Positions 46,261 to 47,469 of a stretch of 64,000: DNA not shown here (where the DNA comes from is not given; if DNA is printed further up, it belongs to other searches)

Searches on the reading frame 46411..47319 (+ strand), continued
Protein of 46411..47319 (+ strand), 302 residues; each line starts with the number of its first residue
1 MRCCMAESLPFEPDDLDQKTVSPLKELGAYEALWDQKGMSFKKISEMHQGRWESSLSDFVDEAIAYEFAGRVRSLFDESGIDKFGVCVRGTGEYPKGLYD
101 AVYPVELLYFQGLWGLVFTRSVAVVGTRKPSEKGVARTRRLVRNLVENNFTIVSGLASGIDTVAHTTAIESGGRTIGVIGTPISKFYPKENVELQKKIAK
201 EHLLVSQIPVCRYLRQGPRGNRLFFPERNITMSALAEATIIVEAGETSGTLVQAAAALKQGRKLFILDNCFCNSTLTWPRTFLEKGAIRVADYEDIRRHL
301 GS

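Call 38: search_protein_families(library=padloc, proteins=[L081:148-1197:+, L081:1199-2473:+, L082:3019-3867:+, L082:3815-4492:+], max_evalue=0.01)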
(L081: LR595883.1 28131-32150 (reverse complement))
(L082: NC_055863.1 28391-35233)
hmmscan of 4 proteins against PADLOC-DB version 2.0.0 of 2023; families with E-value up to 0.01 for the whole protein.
L081:148-1197:+ (349 aa): 3 families
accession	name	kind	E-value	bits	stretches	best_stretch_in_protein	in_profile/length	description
PDLC02997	ShosA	-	2.2e-231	764.6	1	23-349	1-327/327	-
PDLC03961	ShosA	-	2.4e-85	284.4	1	29-316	6-280/303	-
PDLC03927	PsyrA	-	3.8e-24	83.6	1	107-335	84-309/398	-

L081:1199-2473:+ (424 aa): 2 families
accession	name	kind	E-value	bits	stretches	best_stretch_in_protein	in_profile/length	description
PDLC03012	ShosT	-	3.4e-294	973.2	1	1-424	4-427/427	-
PDLC03962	ShosT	-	1.8e-53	179.8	1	2-384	2-227/237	-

L082:3019-3867:+ (282 aa): 3 families
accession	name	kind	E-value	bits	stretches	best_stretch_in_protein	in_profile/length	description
PDLC03961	ShosA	-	3.3e-97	323.4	1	2-276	23-294/303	-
PDLC03927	PsyrA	-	5.2e-22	76.5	1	50-241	86-272/398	-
PDLC02997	ShosA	-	2.8e-21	74.1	1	56-239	93-270/327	-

L082:3815-4492:+ (225 aa): 1 family
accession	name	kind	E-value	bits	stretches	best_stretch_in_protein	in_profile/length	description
PDLC03962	ShosT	-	1.2e-41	141.2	1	13-220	2-213/237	-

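Call 60: predict_structure(alignment_id=A2)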
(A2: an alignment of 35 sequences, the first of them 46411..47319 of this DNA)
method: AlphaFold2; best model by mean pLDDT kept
length: 302 residues; sequences in the alignment: 35
mean_pLDDT: 84.1   pTM: 0.84
mean pLDDT of the five models: 84.1, 76.0, 73.7, 71.7, 67.4
residues with pLDDT >= 90: 145; 70-90: 111; 50-70: 27; < 50: 19
segments of 3 or more residues with pLDDT < 50: 1-19
pLDDT, mean of each block of 10 residues (from residue 1): 34 44 89 89 79 81 95 86 84 74 80 92 93 97 97 92 97 94 67 90 91 73 72 92 82 90 94 88 96 93 68
secondary structure, 60 per line:
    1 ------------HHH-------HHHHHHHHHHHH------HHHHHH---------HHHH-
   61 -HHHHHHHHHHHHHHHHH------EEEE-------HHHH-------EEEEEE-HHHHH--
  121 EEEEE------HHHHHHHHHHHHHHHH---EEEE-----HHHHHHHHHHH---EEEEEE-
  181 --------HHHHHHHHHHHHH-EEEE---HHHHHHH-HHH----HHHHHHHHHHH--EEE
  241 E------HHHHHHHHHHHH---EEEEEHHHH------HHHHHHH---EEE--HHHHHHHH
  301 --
elements in order: H23-34 H41-46 H56-59 H62-78 E85-88 H96-99 E107-112 H114-118 E121-125 H132-147 E151-154 H160-170 E174-179 H189-201 E203-206 H210-216 H225-235 E238-241 H248-259 E263-267 H268-271 H278-284 E288-290 H293-300

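Call 63: fold_search(model_id=the predicted structure, library=pdb)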
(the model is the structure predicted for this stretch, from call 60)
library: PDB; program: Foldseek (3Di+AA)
matches with E <= 10: 1718; with E <= 0.001: 58
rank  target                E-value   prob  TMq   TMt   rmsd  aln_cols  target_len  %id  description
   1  3uqz_A                9.4e-22  1.00  0.65  0.69   7.5       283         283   28  X-ray structure of DNA processing protein A (DprA) from Streptococcus pneumoniae (released 2012-08-29)
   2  3uqz_C                2.0e-21  1.00  0.65  0.69   7.6       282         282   28  X-ray structure of DNA processing protein A (DprA) from Streptococcus pneumoniae (released 2012-08-29)
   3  3uqz_B                7.5e-21  1.00  0.65  0.70   7.5       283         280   28  X-ray structure of DNA processing protein A (DprA) from Streptococcus pneumoniae (released 2012-08-29)
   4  8zva                  4.0e-19  1.00  0.67  0.66   6.8       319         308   24  structure of ShosA from E.coli APEC O1 (released 2025-04-09)
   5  3maj                  5.3e-16  1.00  0.72  0.62   3.8       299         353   21  Crystal structure of putative DNA processing protein DprA from Rhodopseudomonas palustris CGA009 (released 2010-05-12)
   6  5mll_B                1.0e-14  1.00  0.59  0.80   2.8       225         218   28  Structure of HpDprA at 1.9 Angstroms resolution (released 2017-12-20)
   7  4ljk_G                1.1e-14  1.00  0.58  0.81   2.7       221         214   27  Structural insights into the unique single-stranded DNA binding mode of DNA processing protein A from Helicobacter pyl (released 2014-01-01)
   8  5mll_A                1.2e-14  1.00  0.59  0.80   2.9       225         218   28  Structure of HpDprA at 1.9 Angstroms resolution (released 2017-12-20)
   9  4ljk_A                1.9e-14  1.00  0.59  0.81   2.8       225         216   28  Structural insights into the unique single-stranded DNA binding mode of DNA processing protein A from Helicobacter pyl (released 2014-01-01)
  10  4ljk_B                2.4e-14  1.00  0.59  0.81   2.8       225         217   27  Structural insights into the unique single-stranded DNA binding mode of DNA processing protein A from Helicobacter pyl (released 2014-01-01)
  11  4ljk_D                2.5e-14  1.00  0.59  0.81   2.9       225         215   28  Structural insights into the unique single-stranded DNA binding mode of DNA processing protein A from Helicobacter pyl (released 2014-01-01)
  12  4ljl_A                8.3e-14  1.00  0.58  0.79   2.8       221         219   28  Structural insights into the unique single-stranded DNA binding mode of DNA processing protein A from Helicobacter pyl (released 2014-01-01)
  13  4ljk_F                9.9e-14  1.00  0.59  0.79   2.9       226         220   27  Structural insights into the unique single-stranded DNA binding mode of DNA processing protein A from Helicobacter pyl (released 2014-01-01)
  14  4ljr_A                1.4e-13  1.00  0.59  0.82   2.9       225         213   28  Structural insights into the unique single-stranded DNA binding mode of DNA processing protein A from Helicobacter pyl (released 2014-01-01)
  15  2iz5_D                3.8e-07  1.00  0.40  0.70   4.7       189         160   16  FUNCTION AND STRUCTURE OF THE MOLYBDENUM COFACTOR CARRIER PROTEIN MCP FROM CHLAMYDOMONAS REINHARDTII (released 2006-07-26)
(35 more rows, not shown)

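Call 67: find_homologous_proteins(query=L081:1199-2473:+, max_evalue=0.001)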
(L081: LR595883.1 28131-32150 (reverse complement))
Query L081:1199-2473:+ (424 aa): 111 proteins with E <= 0.001 among 3982 candidates.
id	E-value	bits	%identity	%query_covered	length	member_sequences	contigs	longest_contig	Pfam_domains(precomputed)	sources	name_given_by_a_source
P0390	1.2e-288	975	100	100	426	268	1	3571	-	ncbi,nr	ncbi:TPA: hypothetical protein QIX62_004951, partial [Escherichia coli]|nr:hypothetical protein [Esc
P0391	5.5e-260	880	89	100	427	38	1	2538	-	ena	-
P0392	5.2e-245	831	84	100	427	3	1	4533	-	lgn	-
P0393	2.3e-242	822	83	100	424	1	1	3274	-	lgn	-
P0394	2.0e-239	813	81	100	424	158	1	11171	-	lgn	-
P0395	2.4e-237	806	81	100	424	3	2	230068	-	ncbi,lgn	ncbi:hypothetical protein ACOZX1_002712 [Cronobacter dublinensis]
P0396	5.1e-231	785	80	100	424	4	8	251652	-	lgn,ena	-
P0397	4.0e-229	779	79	100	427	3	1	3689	-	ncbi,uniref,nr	ncbi:conserved hypothetical protein [Xenorhabdus bovienii str. puntauvense]|uniref:Phosphoribosyltra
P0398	5.3e-213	726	74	100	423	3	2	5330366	PF00156.34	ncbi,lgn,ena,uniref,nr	ncbi:hypothetical protein [Serratia marcescens]|uniref:hypothetical protein n=1 Tax=Serratia marcesc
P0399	8.5e-211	718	73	100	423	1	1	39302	-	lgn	-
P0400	6.3e-208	709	96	77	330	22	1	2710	-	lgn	-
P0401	2.5e-192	657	67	100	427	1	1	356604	-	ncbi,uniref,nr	ncbi:hypothetical protein ABRZ24_11300 [Brenneria populi]|uniref:Phosphoribosyl transferase n=1 Tax=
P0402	2.0e-190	651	67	100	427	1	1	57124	-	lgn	-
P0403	1.3e-189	648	65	100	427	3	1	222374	-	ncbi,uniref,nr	ncbi:hypothetical protein [Martelella alba]|uniref:Uncharacterized protein n=1 Tax=Martelella alba T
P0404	3.2e-186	637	66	100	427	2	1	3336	-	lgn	-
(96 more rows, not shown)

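Call 98: search_protein_families(library=ncbifam, proteins=[L081:148-1197:+, window:46423-47319:+], max_evalue=0.001)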
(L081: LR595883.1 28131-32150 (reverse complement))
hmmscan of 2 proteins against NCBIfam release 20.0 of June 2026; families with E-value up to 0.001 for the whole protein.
L081:148-1197:+ (349 aa): 2 families
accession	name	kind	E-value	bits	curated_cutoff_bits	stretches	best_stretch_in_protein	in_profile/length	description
TIGR00732.1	dprA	equivalog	2.1e-50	171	191.15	1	112-293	4-185/220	DNA-processing protein DprA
NF008007.0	PRK10736.1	equivalog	3.8e-37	128.3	495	1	109-317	64-272/374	DNA-protecting protein DprA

window:46423-47319:+ (298 aa): 3 families
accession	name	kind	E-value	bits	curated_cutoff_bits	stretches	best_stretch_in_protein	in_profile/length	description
TIGR00732.1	dprA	equivalog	1.9e-48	164.6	191.15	1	87-293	16-217/220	DNA-processing protein DprA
NF008007.0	PRK10736.1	equivalog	9.3e-37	127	495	1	87-296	79-283/374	DNA-protecting protein DprA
TIGR00725.1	TIGR00725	hypoth_equivalog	0.00033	20.2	106.9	0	117-175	3-61/159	TIGR00725 family protein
